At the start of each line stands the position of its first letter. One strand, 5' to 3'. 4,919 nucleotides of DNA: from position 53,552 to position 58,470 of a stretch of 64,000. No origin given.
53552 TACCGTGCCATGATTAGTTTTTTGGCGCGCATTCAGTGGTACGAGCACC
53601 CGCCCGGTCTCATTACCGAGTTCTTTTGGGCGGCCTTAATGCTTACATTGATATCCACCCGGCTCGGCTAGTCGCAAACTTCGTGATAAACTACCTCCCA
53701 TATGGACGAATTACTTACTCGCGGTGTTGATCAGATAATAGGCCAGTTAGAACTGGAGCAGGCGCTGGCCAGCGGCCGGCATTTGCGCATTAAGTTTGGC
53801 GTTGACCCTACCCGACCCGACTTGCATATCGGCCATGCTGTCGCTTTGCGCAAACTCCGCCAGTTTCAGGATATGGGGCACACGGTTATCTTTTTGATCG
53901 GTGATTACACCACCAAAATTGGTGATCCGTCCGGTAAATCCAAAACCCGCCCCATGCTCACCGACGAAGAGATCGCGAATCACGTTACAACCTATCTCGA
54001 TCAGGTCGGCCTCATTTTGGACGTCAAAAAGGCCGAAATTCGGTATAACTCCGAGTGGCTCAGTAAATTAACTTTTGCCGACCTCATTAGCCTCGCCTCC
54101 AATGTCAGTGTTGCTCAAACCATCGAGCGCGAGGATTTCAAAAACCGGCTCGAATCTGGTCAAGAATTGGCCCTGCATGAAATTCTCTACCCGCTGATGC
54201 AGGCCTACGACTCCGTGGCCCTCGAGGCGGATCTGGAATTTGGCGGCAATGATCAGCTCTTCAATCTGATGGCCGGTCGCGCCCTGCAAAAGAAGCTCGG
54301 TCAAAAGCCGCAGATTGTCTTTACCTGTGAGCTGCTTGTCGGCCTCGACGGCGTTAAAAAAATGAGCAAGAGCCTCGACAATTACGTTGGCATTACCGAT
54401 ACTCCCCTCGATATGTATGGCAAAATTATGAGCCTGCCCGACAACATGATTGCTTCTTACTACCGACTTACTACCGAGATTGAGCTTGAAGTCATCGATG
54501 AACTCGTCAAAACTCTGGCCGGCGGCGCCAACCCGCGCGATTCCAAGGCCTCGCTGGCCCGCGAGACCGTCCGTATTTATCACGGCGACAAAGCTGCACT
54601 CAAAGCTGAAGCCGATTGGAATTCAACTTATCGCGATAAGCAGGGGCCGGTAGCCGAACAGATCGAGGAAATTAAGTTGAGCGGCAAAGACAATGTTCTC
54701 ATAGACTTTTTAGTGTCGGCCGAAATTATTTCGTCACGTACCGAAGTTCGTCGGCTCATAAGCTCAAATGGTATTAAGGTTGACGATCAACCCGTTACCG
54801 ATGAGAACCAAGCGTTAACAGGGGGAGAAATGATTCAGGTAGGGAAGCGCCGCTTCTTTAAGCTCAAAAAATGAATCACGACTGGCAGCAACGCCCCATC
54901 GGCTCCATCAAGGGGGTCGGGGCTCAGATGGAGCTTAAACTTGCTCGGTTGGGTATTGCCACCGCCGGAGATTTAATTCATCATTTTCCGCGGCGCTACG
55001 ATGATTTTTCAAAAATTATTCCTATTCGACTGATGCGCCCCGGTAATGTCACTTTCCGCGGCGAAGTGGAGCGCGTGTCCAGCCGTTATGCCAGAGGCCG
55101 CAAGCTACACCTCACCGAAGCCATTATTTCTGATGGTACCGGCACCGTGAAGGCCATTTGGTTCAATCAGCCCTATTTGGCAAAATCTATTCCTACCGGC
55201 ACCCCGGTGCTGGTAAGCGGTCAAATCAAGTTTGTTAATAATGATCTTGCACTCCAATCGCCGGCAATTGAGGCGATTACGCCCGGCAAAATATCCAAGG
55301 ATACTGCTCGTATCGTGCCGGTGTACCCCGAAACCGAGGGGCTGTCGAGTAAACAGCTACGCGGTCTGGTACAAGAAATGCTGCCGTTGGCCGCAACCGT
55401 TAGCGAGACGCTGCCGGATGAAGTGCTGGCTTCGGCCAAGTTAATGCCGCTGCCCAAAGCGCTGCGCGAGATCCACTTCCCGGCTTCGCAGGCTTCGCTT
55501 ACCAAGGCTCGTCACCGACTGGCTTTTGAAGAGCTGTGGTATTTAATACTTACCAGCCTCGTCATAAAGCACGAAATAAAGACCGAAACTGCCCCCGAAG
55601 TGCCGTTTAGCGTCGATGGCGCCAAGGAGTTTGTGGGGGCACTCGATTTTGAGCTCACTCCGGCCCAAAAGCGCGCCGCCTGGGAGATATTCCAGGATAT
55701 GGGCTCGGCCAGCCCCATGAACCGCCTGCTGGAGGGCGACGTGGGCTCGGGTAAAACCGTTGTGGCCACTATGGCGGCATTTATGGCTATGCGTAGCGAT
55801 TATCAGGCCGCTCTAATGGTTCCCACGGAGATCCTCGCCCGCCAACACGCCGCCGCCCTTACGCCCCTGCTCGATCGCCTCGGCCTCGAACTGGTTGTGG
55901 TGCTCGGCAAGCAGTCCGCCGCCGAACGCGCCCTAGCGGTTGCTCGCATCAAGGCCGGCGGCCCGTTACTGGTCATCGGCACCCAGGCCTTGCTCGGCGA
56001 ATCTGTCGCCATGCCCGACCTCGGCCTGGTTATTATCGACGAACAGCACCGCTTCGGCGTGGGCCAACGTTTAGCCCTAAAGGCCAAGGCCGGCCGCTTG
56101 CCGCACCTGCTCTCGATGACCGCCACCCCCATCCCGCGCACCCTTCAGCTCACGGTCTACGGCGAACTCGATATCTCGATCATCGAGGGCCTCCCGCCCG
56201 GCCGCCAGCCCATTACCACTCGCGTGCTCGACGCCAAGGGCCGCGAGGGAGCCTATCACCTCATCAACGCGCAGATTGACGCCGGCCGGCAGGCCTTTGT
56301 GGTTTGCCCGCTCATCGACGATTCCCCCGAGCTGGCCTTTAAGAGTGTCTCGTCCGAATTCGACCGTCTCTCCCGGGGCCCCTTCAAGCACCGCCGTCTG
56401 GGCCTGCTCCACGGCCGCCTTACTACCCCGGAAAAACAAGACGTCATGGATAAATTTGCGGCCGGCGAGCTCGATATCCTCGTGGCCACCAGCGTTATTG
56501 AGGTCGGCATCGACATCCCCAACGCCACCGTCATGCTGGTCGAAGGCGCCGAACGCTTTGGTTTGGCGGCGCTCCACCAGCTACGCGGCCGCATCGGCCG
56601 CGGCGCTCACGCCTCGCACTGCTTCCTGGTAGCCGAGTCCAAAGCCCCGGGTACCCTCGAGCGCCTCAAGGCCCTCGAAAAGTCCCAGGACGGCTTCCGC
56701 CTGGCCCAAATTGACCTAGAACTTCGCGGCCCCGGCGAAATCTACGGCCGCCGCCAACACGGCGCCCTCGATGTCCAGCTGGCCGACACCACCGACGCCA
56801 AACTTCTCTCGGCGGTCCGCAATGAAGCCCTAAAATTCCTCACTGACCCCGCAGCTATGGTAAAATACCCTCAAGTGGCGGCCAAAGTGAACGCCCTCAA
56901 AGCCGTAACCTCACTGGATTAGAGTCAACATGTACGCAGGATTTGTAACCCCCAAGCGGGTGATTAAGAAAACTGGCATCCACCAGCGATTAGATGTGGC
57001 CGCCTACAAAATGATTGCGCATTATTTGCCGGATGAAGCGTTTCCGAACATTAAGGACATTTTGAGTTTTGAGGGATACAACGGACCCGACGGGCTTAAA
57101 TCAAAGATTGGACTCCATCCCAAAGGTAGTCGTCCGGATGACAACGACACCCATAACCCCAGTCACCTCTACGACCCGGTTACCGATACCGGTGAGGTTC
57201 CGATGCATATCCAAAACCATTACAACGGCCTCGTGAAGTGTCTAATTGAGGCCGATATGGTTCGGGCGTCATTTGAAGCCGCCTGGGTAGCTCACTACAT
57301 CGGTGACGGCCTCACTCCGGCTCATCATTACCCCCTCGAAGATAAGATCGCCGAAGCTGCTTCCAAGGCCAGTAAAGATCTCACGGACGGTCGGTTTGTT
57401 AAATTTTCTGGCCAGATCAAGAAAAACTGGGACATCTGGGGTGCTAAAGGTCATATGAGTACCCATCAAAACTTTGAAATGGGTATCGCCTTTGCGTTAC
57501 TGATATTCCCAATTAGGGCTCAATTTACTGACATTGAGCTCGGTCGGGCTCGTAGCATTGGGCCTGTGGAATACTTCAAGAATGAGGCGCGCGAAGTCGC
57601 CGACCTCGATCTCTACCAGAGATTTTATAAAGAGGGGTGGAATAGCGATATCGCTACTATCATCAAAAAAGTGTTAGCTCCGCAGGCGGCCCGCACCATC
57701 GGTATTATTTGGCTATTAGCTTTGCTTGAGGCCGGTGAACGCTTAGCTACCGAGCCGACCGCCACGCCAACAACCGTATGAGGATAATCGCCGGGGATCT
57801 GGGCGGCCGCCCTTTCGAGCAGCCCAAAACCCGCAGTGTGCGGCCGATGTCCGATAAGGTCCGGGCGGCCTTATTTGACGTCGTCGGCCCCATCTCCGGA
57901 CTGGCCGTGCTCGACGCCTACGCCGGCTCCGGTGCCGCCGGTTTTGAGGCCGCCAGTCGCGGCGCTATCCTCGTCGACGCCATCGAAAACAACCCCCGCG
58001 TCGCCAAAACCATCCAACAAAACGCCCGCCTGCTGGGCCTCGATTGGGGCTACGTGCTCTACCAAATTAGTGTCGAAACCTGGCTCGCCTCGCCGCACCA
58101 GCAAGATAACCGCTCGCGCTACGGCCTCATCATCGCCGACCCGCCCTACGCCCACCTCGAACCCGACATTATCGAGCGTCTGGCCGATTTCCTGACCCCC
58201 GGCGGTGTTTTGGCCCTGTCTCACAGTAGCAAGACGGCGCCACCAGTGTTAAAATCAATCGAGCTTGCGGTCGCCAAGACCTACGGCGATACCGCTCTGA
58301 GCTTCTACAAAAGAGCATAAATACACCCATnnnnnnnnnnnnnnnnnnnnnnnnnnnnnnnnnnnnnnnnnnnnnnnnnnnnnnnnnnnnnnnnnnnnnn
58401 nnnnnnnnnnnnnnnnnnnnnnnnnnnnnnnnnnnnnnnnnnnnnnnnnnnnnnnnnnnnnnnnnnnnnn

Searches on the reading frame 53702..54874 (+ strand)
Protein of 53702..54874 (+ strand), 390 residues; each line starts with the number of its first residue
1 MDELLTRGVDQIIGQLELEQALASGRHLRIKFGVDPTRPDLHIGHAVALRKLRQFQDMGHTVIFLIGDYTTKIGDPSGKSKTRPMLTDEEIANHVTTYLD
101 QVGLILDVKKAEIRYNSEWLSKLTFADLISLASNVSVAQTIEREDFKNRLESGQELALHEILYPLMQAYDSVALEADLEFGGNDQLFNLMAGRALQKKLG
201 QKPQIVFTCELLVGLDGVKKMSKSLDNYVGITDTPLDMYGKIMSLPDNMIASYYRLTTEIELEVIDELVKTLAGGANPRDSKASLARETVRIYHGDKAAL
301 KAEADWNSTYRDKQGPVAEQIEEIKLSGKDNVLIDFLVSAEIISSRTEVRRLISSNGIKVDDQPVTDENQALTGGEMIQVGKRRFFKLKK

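Call 14: search_protein_families(library=pfam, proteins=[window:53702-54874:+], max_evalue=0.00001)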
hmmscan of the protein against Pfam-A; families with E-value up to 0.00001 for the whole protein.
window:53702-54874:+ (390 aa): 3 families
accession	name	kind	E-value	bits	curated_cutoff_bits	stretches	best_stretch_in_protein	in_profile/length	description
PF00579.31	tRNA-synt_1b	-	1.1e-76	258.4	21.1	1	25-310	3-291/292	tRNA synthetases class I (W and Y)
PF01479.30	S4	-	5.7e-08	32.8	22.8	1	335-378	5-48/48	S4 domain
PF22421.1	SYY_C-terminal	-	2e-07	31.2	27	1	319-377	7-65/83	Tyrosine--tRNA ligase SYY-like C-terminal domain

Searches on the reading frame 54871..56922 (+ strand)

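Call 15: search_protein_families(library=pfam, proteins=[window:54871-56922:+], max_evalue=0.00001)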
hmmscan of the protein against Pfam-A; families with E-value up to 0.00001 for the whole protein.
window:54871-56922:+ (683 aa): 6 families
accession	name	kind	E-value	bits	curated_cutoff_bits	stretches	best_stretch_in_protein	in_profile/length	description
PF17191.10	RecG_wedge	-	2.1e-27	96.2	23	1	10-172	2-160/162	RecG wedge domain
PF00270.35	DEAD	-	3.4e-19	69.6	26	1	264-426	2-165/167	DEAD/DEAH box helicase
PF00271.37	Helicase_C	-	1.2e-18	67.8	23.5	1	470-577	13-108/110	Helicase conserved C-terminal domain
PF19833.4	RecG_dom3_C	-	6.9e-09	36.1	26.8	1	606-660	2-59/87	ATP-dependent DNA helicase RecG, domain 3, C-terminal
PF04851.21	ResIII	-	6.2e-08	33.2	22.5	1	260-420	2-162/164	Type III restriction enzyme, res subunit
PF01336.31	tRNA_anti-codon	-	3.1e-07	30.7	27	1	60-134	1-73/75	OB-fold nucleic acid binding domain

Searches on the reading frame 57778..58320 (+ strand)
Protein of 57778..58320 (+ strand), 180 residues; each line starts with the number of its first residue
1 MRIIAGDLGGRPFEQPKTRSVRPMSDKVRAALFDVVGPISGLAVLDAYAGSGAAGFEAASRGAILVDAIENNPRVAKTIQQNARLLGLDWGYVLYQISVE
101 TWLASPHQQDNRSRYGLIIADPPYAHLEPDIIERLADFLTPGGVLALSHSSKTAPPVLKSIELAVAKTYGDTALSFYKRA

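Call 15: search_protein_families(library=pfam, proteins=[window:57778-58320:+], max_evalue=0.00001)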
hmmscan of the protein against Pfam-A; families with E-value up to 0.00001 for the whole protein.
window:57778-58320:+ (180 aa): 1 family
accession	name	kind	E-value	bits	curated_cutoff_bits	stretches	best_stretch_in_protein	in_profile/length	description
PF03602.21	Cons_hypoth95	-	2e-35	122.6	24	1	1-178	1-182/182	Conserved hypothetical protein 95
